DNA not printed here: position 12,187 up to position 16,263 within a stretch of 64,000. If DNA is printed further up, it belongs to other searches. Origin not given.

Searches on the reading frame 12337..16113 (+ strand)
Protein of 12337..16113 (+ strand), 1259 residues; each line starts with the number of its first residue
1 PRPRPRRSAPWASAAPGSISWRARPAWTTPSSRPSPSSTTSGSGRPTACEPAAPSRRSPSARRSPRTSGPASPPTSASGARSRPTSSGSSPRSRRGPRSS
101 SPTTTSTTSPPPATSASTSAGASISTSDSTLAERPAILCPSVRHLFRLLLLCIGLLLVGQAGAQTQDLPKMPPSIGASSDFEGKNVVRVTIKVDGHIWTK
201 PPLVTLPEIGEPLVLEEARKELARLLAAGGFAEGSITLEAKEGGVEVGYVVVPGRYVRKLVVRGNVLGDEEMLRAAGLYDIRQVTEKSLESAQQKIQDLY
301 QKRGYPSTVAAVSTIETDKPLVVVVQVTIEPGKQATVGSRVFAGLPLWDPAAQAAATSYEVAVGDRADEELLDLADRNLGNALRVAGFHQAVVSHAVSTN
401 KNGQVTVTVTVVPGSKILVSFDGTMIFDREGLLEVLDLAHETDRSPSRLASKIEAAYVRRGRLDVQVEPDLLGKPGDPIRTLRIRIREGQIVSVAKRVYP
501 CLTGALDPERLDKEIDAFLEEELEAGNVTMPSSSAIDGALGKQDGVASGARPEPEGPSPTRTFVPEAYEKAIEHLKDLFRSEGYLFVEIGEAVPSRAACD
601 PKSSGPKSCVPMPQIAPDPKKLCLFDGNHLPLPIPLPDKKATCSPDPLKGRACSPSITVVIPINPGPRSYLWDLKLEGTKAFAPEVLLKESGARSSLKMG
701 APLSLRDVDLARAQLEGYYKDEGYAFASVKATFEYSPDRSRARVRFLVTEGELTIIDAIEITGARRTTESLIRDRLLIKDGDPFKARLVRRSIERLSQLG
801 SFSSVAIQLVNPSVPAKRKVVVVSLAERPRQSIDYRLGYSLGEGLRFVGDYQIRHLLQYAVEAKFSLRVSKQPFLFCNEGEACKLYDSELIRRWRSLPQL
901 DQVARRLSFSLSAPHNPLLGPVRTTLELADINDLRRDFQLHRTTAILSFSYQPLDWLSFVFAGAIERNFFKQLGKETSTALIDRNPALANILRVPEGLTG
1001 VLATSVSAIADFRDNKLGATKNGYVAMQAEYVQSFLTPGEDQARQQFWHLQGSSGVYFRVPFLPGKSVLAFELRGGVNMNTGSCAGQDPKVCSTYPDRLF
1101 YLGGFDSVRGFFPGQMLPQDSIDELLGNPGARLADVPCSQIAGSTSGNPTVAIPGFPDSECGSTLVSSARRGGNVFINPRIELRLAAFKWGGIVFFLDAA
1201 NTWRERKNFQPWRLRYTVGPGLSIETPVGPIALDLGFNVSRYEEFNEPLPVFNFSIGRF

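Call 97: search_protein_families(library=pfam, proteins=[window:12337-16113:+], max_evalue=0.001)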
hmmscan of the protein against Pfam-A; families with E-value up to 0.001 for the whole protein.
window:12337-16113:+ (1259 aa): 3 families
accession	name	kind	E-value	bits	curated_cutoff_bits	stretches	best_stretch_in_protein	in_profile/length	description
PF07244.20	POTRA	-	2.2e-38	131.2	21.3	3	674-751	6-79/79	Surface antigen variable number repeat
PF01103.29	Omp85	-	3.4e-18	66.7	24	1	1003-1258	116-323/325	Omp85 superfamily domain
PF08479.16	POTRA_2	-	6.6e-09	35.9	24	0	257-312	3-59/76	POTRA domain, ShlB-type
